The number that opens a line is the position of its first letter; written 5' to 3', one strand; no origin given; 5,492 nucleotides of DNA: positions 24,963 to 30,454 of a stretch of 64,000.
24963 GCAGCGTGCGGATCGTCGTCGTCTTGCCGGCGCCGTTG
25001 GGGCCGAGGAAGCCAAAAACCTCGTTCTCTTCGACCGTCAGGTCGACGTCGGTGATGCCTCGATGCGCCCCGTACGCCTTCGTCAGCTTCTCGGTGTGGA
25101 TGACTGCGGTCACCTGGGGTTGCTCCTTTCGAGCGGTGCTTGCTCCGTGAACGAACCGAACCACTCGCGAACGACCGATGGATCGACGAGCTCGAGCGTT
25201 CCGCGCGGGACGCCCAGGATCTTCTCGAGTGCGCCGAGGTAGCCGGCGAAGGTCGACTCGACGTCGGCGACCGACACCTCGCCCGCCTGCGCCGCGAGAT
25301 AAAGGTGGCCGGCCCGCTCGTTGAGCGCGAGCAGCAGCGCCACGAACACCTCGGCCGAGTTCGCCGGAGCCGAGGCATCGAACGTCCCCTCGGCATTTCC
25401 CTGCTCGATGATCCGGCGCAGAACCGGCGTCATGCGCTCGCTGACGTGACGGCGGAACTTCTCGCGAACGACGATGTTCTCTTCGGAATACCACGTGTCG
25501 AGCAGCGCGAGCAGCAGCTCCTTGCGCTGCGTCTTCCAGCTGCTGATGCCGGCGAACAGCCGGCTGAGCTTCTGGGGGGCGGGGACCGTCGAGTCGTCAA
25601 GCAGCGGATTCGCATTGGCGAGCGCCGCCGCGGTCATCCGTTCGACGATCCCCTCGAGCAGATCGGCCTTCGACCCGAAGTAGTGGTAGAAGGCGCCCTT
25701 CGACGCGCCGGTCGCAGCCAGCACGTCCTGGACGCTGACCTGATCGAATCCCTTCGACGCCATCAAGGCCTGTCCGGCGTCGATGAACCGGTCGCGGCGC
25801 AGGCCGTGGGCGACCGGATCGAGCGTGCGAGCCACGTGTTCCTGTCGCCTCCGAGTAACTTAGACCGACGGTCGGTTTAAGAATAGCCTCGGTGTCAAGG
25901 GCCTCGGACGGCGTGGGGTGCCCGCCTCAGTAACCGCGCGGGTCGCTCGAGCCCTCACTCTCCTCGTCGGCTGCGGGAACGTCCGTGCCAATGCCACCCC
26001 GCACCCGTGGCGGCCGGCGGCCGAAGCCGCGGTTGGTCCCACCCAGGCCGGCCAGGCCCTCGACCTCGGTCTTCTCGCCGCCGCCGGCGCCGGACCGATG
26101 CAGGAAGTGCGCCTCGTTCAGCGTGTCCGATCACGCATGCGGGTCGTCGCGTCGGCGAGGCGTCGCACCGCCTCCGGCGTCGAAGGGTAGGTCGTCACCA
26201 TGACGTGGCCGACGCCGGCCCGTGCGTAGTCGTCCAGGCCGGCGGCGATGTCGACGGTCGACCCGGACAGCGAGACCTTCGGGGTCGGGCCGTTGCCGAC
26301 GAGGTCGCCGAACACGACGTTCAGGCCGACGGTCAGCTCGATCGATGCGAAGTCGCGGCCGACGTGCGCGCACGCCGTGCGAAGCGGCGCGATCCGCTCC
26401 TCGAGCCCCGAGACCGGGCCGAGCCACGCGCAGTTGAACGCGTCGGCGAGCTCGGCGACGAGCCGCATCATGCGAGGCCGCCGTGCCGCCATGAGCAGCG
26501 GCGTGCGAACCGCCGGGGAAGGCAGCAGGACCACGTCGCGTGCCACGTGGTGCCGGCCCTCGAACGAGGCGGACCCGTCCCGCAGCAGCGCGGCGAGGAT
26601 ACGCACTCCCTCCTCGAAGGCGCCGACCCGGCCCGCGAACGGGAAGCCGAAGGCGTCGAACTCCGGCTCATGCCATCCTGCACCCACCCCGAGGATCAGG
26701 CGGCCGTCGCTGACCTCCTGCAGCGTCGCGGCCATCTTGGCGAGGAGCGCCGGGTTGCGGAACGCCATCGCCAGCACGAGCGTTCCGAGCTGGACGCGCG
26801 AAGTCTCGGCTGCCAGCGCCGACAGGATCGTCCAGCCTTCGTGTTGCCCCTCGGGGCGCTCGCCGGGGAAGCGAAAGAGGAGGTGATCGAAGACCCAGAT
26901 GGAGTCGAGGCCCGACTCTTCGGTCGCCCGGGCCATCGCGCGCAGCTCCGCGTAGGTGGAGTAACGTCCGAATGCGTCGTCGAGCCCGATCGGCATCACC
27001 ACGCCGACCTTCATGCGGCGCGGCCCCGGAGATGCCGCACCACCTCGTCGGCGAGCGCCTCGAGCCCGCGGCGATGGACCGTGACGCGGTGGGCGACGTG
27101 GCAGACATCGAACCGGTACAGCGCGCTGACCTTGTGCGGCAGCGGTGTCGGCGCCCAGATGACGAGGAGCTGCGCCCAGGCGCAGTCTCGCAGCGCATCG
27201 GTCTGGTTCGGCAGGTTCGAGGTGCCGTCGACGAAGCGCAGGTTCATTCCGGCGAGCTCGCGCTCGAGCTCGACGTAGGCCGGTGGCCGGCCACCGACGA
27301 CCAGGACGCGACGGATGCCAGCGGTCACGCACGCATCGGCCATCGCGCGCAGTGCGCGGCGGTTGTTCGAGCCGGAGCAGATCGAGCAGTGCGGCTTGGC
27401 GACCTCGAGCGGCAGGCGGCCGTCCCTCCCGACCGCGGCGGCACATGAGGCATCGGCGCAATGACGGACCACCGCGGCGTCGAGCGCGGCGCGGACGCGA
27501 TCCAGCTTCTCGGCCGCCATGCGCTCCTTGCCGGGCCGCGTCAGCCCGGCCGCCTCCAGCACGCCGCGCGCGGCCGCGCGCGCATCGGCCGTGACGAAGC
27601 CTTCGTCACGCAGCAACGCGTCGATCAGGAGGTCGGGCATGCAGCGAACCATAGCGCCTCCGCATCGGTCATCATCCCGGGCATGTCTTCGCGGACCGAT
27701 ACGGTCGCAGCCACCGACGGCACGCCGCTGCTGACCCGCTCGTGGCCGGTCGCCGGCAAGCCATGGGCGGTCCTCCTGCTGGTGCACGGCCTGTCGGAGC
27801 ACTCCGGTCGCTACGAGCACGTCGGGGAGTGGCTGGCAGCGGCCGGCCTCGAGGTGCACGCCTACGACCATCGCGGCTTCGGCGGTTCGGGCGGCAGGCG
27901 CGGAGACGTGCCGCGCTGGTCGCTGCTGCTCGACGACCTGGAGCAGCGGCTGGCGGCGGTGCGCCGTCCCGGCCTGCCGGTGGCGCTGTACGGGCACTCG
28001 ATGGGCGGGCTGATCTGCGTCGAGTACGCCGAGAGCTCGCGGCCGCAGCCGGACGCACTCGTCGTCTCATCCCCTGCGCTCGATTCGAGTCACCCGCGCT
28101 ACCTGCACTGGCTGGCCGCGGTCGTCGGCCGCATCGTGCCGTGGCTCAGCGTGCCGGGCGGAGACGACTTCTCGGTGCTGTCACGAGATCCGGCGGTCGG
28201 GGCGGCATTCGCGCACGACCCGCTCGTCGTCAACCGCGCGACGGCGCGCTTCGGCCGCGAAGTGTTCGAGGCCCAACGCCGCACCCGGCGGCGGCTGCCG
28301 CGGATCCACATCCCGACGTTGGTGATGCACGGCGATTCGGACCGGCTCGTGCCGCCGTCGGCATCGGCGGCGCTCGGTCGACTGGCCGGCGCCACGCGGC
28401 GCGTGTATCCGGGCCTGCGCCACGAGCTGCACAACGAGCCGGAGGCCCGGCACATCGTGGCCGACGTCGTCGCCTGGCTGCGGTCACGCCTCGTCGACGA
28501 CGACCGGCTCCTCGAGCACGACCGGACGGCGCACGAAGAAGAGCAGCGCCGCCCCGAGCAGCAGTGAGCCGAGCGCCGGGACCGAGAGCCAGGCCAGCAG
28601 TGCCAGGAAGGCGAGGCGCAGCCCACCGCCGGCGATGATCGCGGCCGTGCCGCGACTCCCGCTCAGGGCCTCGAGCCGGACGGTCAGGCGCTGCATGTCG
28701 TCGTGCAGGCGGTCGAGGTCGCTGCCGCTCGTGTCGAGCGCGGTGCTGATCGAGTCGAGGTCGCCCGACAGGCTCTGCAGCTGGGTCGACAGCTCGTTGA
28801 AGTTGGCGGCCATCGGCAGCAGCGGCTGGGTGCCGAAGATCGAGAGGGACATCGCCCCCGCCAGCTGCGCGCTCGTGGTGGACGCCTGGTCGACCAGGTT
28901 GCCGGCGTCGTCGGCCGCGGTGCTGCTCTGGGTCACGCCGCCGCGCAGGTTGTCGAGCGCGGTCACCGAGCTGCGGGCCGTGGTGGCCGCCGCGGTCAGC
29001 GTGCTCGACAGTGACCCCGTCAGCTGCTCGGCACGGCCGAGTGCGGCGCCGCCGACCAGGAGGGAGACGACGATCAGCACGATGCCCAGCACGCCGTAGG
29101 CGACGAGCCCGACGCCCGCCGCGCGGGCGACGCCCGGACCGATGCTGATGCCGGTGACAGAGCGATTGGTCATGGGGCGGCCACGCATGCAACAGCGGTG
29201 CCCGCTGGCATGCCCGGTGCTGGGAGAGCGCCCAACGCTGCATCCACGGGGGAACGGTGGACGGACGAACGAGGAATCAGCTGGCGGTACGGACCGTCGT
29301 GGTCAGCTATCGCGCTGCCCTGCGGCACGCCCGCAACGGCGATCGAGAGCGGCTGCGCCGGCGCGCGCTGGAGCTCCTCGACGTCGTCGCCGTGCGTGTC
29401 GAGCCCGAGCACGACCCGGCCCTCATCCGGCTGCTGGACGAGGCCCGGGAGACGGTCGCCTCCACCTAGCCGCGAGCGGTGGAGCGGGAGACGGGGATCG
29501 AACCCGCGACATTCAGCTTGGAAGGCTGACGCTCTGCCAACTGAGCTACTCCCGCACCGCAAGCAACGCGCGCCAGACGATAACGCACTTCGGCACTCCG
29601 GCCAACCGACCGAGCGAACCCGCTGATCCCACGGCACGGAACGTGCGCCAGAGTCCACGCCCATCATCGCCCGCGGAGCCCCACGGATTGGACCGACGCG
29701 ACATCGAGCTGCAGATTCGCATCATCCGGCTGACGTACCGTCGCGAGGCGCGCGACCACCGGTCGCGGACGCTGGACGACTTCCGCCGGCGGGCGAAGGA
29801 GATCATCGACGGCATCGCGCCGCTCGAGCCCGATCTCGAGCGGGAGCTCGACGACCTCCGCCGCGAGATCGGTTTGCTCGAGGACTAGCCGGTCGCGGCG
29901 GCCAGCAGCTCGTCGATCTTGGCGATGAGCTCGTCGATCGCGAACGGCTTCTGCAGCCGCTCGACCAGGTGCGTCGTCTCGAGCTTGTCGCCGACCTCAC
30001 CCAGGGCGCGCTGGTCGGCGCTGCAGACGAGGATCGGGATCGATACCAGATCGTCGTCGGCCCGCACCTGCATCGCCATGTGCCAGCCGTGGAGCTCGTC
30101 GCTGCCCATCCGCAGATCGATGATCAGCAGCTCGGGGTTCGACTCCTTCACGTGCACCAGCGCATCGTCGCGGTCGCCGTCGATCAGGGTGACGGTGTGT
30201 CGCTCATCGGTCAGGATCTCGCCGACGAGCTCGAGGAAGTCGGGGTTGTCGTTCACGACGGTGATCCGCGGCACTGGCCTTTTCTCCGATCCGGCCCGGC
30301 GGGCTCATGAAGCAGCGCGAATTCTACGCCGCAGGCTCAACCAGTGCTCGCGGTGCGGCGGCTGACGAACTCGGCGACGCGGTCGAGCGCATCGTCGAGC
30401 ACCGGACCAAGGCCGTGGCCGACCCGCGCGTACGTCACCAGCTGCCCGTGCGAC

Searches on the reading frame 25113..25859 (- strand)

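Call 59: search_protein_families(library=pfam, proteins=[window:25113-25859:-], max_evalue=0.001)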
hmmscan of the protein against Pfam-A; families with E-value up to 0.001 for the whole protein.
window:25113-25859:- (249 aa): 3 families
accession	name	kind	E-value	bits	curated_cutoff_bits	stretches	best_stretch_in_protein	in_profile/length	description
PF00440.29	TetR_N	-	1.4e-14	54.1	24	1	26-69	2-45/47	Bacterial regulatory proteins, tetR family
PF21303.2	TetR_C_39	-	0.00056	20.9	27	1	126-175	16-65/92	Tetracyclin repressor-like, C-terminal domain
PF17935.6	TetR_C_27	-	0.00061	20.3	26.1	0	135-180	41-85/106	Tetracyclin repressor-like, C-terminal domain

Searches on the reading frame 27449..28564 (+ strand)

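Call 59: search_protein_families(library=pfam, proteins=[window:27449-28564:+], max_evalue=0.001)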
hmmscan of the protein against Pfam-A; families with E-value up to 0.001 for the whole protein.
window:27449-28564:+ (372 aa): 5 families
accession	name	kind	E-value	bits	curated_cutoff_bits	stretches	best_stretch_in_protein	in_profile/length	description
PF12146.15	Hydrolase_4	-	1.2e-69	234.7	27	1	104-332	2-239/239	Serine aminopeptidase, S33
PF00561.26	Abhydrolase_1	-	2e-19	70.6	25.8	1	108-328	2-241/245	alpha/beta hydrolase fold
PF12697.13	Abhydrolase_6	-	5e-17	63.7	26.3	1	109-333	1-211/217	Alpha/beta hydrolase family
PF20408.4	Abhydrolase_11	-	1.9e-06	28.2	27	1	107-198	3-98/193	Alpha/beta hydrolase domain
PF06259.18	Abhydrolase_8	-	1.7e-05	25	20.5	1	161-221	94-155/178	Alpha/beta hydrolase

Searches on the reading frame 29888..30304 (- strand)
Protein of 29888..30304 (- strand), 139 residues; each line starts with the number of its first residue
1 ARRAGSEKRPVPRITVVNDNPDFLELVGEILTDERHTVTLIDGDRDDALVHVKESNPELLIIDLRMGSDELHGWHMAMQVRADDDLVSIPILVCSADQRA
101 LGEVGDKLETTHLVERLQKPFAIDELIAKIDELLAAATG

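Call 59: search_protein_families(library=pfam, proteins=[window:29888-30304:-], max_evalue=0.001)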
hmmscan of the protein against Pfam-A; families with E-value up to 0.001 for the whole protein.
window:29888-30304:- (139 aa): 1 family
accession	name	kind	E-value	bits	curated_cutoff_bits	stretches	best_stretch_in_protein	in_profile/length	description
PF00072.30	Response_reg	-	6.4e-12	46.1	30.2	1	14-130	1-110/111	Response regulator receiver domain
